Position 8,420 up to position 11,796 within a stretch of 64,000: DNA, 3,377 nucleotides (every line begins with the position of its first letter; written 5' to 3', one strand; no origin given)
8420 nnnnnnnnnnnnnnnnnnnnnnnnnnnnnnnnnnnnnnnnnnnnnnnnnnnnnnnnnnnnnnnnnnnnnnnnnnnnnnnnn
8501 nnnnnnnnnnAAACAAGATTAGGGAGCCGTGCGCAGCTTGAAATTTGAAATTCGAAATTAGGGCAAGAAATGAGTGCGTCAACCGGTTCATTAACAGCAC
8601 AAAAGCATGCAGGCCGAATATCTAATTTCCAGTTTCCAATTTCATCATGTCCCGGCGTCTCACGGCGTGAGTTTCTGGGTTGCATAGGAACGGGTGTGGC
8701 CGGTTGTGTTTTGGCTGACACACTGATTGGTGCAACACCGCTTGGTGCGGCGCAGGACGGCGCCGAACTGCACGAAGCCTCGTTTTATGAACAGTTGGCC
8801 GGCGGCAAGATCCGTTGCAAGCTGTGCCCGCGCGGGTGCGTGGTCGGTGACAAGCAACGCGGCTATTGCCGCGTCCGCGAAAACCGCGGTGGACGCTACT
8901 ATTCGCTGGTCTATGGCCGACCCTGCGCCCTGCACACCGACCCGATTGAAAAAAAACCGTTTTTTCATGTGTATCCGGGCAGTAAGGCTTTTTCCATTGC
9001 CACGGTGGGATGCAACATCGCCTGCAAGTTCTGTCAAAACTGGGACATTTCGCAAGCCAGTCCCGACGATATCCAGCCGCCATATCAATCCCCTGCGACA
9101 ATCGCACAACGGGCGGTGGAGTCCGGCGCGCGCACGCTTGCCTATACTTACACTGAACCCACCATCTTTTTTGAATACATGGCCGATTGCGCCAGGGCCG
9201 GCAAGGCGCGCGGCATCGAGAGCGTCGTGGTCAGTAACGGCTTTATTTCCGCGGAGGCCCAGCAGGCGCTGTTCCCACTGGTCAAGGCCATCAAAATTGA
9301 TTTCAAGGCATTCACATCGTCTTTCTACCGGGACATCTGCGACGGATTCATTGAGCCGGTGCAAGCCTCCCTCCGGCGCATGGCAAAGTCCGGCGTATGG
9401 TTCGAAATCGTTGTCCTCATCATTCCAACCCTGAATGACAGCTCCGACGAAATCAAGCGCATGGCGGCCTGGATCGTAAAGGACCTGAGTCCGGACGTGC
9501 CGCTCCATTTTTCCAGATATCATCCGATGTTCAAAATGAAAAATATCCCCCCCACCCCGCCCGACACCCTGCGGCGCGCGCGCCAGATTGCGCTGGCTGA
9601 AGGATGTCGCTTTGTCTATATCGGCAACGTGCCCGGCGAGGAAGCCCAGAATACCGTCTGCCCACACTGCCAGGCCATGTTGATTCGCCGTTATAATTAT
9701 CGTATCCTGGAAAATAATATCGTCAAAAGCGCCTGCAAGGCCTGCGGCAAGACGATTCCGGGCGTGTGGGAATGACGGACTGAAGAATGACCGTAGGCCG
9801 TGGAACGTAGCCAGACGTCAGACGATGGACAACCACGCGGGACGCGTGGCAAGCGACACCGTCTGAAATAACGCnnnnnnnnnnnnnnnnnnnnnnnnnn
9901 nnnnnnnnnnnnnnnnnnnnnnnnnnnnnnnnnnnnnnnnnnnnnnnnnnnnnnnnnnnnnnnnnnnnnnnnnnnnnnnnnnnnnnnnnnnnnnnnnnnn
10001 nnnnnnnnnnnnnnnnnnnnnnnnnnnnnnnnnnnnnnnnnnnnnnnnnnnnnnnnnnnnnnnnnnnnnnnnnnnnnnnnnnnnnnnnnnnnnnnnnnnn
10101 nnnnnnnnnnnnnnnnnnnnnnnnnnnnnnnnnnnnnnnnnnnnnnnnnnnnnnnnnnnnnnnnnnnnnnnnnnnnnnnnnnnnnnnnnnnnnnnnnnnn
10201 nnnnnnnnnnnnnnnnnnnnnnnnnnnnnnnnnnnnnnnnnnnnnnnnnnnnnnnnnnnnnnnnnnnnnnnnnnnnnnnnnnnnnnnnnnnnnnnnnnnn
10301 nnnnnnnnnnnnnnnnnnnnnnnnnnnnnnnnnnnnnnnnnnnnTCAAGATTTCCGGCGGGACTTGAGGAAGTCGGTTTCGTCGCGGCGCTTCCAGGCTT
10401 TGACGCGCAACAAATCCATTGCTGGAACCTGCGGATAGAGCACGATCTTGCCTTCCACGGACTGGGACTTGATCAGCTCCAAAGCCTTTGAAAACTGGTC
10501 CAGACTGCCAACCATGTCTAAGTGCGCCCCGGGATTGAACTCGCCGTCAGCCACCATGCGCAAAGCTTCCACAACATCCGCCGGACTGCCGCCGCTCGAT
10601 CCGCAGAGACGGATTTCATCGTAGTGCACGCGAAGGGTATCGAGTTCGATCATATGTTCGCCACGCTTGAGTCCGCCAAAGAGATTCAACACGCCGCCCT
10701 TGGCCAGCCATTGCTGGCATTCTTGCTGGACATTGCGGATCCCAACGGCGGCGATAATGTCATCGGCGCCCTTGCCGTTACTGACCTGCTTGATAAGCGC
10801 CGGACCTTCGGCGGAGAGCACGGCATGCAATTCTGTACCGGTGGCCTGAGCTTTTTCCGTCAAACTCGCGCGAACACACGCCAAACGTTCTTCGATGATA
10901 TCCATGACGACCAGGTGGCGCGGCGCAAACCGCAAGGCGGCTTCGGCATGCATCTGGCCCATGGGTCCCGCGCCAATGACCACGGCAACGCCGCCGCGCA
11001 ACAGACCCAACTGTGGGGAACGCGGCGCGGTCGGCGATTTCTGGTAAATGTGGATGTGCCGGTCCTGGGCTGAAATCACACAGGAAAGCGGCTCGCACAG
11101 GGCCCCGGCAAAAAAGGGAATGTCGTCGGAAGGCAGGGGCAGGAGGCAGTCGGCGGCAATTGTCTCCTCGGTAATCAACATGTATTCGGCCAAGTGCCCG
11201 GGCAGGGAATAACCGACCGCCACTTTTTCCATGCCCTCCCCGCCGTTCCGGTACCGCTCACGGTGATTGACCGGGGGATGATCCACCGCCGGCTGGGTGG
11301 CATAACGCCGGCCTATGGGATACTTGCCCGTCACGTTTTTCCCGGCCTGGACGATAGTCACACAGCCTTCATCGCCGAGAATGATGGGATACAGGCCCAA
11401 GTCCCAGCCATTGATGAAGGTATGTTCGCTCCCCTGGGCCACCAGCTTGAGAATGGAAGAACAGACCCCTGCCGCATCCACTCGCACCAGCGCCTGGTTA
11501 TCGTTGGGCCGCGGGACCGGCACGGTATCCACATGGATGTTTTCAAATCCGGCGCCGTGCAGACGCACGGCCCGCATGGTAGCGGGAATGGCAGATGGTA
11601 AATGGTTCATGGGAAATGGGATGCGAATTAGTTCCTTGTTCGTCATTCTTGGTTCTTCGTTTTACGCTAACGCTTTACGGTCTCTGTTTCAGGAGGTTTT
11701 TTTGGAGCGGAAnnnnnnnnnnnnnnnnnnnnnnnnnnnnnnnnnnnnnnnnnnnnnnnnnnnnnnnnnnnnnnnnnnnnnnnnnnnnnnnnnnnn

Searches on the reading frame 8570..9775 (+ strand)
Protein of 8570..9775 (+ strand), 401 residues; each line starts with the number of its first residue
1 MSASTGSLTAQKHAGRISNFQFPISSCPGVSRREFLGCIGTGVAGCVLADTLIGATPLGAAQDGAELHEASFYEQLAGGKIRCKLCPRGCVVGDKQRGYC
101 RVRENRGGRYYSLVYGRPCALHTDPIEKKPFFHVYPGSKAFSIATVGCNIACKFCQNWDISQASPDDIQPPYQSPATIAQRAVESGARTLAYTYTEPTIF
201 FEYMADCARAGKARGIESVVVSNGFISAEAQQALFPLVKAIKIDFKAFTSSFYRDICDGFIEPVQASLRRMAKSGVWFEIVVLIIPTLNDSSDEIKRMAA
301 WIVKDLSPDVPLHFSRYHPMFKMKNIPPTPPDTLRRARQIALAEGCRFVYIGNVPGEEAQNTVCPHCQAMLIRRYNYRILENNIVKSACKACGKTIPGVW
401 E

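Call 15: search_protein_families(library=pfam, proteins=[window:8570-9775:+])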
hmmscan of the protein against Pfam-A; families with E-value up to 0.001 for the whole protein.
window:8570-9775:+ (401 aa): 1 family
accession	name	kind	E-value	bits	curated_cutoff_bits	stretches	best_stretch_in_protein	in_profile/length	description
PF04055.27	Radical_SAM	-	1.1e-14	55.4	29.5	1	144-296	3-163/166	Radical SAM superfamily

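Call 82: find_homologous_proteins(query=window:8570-9775:+, max_evalue=1e-40)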
Query window:8570-9775:+ (401 aa): 8000 proteins with E <= 1e-40 among 8000 candidates; the best 120 are listed.
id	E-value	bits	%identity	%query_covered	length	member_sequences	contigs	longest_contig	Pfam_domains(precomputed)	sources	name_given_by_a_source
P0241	5.8e-222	755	85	94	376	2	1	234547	PF04055.28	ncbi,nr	ncbi:MAG: AmmeMemoRadiSam system radical SAM enzyme [Kiritimatiellae bacterium]|nr:AmmeMemoRadiSam s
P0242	1.8e-221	753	84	93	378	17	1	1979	PF04055.28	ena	-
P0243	1.3e-220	750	84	93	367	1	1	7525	PF04055.28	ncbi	ncbi:MAG: AmmeMemoRadiSam system radical SAM enzyme [Lentisphaerota bacterium]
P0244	1.3e-210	718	80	94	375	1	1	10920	PF04055.28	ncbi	ncbi:MAG: AmmeMemoRadiSam system radical SAM enzyme [Verrucomicrobiota bacterium]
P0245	6.1e-208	709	80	93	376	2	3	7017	PF04055.28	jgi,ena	-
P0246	7.4e-208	708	80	93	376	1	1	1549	PF04055.28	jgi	-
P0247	1.6e-207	707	80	93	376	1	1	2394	PF04055.28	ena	-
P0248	1.1e-206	705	81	91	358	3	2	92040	PF04055.28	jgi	jgi:pyruvate formate lyase activating enzyme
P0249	1.4e-206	704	78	93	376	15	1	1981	PF04055.28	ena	-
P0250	2.2e-204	697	78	94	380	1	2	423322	PF04055.28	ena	-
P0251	5.5e-201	686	80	89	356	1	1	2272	PF04055.28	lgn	-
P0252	1.6e-191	655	74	93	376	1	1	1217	PF04055.28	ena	-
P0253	3.3e-189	647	72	93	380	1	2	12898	PF04055.28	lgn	-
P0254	7.8e-183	626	70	94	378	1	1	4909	PF04055.28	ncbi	-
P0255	1.3e-182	625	73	86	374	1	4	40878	PF04055.28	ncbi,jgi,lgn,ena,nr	ncbi:MAG: AmmeMemoRadiSam system radical SAM enzyme [Verrucomicrobia bacterium]|nr:AmmeMemoRadiSam s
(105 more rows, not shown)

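Call 84: find_encoding_contigs(protein=P0241, flank=10000, max_places=2)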
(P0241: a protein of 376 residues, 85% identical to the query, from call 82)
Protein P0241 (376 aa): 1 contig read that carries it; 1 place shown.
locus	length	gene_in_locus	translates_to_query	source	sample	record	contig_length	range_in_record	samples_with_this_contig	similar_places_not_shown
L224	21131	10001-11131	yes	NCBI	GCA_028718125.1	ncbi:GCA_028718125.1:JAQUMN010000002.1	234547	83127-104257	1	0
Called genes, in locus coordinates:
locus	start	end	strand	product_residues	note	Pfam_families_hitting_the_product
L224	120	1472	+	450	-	PF00206:Lyase_1, PF08328:ASL_C (weak), PF10397:ADSL_C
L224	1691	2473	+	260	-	PF12838:Fer4_7 (faint), PF13534:Fer4_17 (faint), PF00037:Fer4 (weak), PF12797:Fer4_2 (faint), PF12837:Fer4_6 (faint), PF13237:Fer4_10 (weak), PF13187:Fer4_9 (weak), PF13484:Fer4_16 (faint)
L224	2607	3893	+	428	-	PF00709:Adenylsucc_synt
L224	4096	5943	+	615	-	PF13522:GATase_6, PF13537:GATase_7, PF01380:SIS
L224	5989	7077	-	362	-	PF01264:Chorismate_synt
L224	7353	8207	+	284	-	-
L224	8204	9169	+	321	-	-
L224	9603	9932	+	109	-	PF02656:DUF202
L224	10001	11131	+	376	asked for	PF04055:Radical_SAM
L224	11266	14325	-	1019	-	PF00082:Peptidase_S8, PF01839:FG-GAP (faint), PF13517:FG-GAP_3 (weak)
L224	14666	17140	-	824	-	PF01564:Spermine_synth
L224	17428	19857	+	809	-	PF02190:LON_substr_bdg, PF00004:AAA, PF22667:Lon_lid, PF05362:Lon_C, PF13541:ChlI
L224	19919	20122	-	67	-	-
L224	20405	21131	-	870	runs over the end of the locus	PF00133:tRNA-synt_1, PF09334:tRNA-synt_1g, PF13603:tRNA-synt_1_2, PF00133:tRNA-synt_1, PF08264:Anticodon_1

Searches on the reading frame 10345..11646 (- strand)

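Call 15: search_protein_families(library=pfam, proteins=[window:10345-11646:-])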
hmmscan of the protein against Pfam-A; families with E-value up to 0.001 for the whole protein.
window:10345-11646:- (433 aa): 3 families
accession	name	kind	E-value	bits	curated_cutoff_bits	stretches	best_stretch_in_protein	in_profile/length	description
PF00107.32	ADH_zinc_N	-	5.4e-10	39.8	31.8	1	229-366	2-128/129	Zinc-binding dehydrogenase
PF08240.17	ADH_N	-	4e-09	37.1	23.5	1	49-163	2-99/104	Alcohol dehydrogenase GroES-like domain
PF13602.12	ADH_zinc_N_2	-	7.7e-05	24.1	27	1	286-403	16-134/134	Zinc-binding dehydrogenase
